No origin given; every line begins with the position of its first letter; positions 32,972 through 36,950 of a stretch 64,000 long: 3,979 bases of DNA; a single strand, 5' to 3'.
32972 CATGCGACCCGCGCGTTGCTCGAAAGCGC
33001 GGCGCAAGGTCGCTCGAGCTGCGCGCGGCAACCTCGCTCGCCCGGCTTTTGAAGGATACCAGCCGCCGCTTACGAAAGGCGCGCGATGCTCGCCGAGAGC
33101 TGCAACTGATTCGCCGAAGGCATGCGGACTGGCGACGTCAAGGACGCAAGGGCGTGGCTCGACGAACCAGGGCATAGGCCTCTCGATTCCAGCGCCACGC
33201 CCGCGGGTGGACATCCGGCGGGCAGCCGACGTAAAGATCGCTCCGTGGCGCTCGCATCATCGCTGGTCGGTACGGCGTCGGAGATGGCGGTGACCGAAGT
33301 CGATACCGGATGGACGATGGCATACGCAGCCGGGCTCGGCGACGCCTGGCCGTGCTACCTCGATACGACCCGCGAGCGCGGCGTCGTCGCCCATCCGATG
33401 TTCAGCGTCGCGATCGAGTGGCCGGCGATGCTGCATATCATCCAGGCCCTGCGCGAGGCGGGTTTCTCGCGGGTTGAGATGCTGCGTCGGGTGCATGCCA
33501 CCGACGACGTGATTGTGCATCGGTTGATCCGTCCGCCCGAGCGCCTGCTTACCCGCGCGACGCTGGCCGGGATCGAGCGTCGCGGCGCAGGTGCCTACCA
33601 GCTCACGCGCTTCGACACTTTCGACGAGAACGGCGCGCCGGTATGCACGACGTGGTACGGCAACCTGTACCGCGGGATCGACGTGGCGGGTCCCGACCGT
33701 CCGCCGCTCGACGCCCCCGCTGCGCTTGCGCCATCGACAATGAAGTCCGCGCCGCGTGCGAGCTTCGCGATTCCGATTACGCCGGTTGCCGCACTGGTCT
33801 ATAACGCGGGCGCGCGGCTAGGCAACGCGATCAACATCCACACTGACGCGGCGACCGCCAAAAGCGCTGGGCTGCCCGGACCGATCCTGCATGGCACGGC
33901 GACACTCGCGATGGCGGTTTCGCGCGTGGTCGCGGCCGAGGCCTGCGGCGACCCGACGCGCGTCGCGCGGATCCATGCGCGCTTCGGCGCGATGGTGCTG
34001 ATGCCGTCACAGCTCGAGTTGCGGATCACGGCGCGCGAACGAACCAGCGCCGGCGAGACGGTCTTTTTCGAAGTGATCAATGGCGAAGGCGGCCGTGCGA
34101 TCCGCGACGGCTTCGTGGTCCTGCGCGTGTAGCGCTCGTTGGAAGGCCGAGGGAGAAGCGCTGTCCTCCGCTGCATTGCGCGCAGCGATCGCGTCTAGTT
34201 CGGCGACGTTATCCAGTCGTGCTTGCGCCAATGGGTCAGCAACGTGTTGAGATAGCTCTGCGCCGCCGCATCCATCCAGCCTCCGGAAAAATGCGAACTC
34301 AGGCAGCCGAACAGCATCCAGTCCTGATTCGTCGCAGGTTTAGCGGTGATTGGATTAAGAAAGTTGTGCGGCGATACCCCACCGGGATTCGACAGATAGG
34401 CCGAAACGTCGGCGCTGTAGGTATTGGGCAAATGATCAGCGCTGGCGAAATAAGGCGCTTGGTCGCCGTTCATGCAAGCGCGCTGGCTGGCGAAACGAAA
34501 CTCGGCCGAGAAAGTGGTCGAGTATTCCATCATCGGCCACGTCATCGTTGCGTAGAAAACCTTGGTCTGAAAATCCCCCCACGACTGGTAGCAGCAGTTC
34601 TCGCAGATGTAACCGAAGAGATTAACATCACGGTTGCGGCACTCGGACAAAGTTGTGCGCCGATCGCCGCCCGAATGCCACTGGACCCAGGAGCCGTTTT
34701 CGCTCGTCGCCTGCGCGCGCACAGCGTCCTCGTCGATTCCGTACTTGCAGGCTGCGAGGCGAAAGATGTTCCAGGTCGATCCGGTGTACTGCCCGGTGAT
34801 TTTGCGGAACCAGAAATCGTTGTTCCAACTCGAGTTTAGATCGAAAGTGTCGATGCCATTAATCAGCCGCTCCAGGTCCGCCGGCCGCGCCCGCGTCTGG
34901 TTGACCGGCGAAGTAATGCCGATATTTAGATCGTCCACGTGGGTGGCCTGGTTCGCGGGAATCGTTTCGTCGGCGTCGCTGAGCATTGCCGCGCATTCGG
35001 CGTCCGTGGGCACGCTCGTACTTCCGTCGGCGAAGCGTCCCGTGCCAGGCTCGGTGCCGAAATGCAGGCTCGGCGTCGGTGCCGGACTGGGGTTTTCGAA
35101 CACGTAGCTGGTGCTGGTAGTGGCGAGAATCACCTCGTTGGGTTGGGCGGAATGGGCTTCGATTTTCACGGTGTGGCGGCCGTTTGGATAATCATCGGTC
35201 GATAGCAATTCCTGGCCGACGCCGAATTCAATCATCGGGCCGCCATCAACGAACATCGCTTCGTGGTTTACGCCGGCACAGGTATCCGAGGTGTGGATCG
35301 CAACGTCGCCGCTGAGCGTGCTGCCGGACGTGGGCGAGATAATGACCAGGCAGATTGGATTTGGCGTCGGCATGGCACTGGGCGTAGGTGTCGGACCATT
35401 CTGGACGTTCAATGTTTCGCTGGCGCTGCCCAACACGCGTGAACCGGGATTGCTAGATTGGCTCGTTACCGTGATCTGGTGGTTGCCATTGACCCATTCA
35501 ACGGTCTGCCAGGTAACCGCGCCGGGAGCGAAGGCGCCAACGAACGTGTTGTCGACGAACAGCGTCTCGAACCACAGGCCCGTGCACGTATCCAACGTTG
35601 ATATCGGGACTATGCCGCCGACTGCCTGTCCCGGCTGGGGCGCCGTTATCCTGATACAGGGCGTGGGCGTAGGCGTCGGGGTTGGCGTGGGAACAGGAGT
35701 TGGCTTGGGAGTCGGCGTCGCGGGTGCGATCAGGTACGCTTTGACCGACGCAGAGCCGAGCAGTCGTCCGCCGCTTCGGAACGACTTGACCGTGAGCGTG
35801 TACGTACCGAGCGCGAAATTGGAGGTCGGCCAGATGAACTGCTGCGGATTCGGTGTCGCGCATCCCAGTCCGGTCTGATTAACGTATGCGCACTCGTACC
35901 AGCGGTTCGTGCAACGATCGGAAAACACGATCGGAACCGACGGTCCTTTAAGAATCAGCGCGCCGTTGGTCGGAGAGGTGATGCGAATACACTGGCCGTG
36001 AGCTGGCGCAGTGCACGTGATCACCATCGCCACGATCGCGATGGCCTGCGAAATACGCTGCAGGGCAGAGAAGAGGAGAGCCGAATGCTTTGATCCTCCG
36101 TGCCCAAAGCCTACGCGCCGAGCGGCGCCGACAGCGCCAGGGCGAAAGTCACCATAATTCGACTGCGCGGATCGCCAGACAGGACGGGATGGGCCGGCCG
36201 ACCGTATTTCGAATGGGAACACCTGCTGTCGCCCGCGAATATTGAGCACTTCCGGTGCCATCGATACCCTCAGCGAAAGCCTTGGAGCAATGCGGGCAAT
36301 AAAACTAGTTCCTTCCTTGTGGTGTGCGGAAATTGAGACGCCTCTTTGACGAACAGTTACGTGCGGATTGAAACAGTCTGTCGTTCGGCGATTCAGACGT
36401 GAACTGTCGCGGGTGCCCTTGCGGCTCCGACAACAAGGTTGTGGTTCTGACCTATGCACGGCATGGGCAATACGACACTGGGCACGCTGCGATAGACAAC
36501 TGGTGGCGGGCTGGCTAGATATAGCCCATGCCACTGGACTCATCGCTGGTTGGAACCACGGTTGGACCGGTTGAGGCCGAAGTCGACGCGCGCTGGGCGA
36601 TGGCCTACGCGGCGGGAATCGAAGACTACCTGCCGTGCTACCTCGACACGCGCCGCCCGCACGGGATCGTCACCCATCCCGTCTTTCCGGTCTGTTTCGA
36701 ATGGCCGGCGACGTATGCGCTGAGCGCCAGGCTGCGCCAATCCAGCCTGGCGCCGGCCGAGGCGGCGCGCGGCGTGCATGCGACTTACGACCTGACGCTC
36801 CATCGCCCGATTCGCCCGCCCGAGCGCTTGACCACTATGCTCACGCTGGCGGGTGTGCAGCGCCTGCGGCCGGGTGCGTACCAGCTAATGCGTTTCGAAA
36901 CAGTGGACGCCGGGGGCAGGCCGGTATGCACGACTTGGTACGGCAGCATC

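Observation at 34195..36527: Low-GC inserted gene for a secreted Ig-repeat protein with an unrecognised Cys-rich C-terminal domain, inserted between duplicated MaoC paralogs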

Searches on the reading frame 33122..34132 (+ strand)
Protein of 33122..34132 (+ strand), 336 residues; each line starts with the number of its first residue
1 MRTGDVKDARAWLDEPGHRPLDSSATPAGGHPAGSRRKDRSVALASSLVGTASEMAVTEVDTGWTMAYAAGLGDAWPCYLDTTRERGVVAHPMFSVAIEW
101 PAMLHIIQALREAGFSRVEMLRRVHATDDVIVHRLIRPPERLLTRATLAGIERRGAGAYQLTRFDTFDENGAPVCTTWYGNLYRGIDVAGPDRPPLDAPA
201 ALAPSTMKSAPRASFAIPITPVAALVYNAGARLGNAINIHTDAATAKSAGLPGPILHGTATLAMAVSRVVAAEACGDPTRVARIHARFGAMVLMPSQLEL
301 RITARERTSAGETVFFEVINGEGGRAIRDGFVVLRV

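Call 4: search_protein_families(library=pfam, proteins=[window:33122-34132:+], max_evalue=1)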
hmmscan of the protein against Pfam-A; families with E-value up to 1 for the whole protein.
window:33122-34132:+ (336 aa): 4 families
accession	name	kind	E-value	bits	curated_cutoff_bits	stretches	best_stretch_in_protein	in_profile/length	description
PF01575.25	MaoC_dehydratas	-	3.5e-14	52.9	27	1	208-316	7-113/123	MaoC like domain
PF13452.11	FAS1_DH_region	-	6.7e-09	36.4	22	1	48-176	2-131/132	FAS1-like, dehydratase domain region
PF22622.2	MFE-2_hydrat-2_N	-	0.023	15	27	1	85-185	29-130/130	MFE-2 hydratase 2 N-terminal domain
PF01922.23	SRP19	-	0.24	12.7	25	1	76-128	3-55/95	SRP19 protein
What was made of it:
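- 33245..34132 (+): MaoC1, a double-hotdog MaoC-like hydratase, on the left flank of the insert. Pfam FAS1_DH_region and MaoC_dehydratas (call 4).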

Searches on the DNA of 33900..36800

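Call 38: search_rna_families(source=window, start=33900, end=36800, threshold=evalue, max_evalue=1)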
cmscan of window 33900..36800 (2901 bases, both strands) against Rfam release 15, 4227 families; matches with E-value up to 1: 1.
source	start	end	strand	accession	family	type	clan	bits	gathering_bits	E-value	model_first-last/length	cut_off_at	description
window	34123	34187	+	RF02945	Corio-PBP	Gene; sRNA;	-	21.8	63.5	0.65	1-74/74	no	Corio-PBP RNA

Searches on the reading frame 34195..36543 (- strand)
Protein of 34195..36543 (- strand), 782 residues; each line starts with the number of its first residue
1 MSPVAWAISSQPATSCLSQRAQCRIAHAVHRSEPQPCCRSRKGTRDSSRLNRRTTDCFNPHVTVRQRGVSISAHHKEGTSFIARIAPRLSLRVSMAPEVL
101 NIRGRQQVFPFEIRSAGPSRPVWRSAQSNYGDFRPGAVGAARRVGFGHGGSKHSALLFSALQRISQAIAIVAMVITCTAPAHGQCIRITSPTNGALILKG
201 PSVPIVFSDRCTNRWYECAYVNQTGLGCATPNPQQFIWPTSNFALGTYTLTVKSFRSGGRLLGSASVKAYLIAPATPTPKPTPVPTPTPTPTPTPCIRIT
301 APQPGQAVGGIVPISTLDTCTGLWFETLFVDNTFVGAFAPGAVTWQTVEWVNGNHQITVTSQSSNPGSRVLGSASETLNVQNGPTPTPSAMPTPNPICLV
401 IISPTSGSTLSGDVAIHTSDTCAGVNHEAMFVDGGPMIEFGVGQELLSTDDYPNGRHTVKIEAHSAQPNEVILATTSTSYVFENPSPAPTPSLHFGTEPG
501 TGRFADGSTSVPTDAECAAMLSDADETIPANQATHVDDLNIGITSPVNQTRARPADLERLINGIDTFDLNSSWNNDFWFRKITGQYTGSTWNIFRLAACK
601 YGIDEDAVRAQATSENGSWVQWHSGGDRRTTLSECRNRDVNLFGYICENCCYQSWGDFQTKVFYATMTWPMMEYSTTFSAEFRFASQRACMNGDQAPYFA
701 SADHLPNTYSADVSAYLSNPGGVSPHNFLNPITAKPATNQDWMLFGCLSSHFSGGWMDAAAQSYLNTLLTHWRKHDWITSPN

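Call 4: search_protein_families(library=pfam, proteins=[window:34195-36543:-], max_evalue=1)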
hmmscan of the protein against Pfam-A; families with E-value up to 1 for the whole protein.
window:34195-36543:- (782 aa): 1 family
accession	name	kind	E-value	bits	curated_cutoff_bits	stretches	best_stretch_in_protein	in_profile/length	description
PF17957.7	Big_7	-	4.2e-07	30.9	24.1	1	295-359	1-70/70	Bacterial Ig domain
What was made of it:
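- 35404..35658 (-): Ig-like repeat 2 (residues 136-220), Big_7 type. Pfam PF17957 E 4.2e-7, 30.9 bits against a cut-off of 24.1 (call 4).
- On Big_7 Ig-like domain (PF17957): Repeat 2 scores 30.9 bits against a cut-off of 24.1 (call 4).
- Checked: Repeat 2 passes Pfam Big_7 (30.9 bits against a cut-off of 24.1, call 4).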
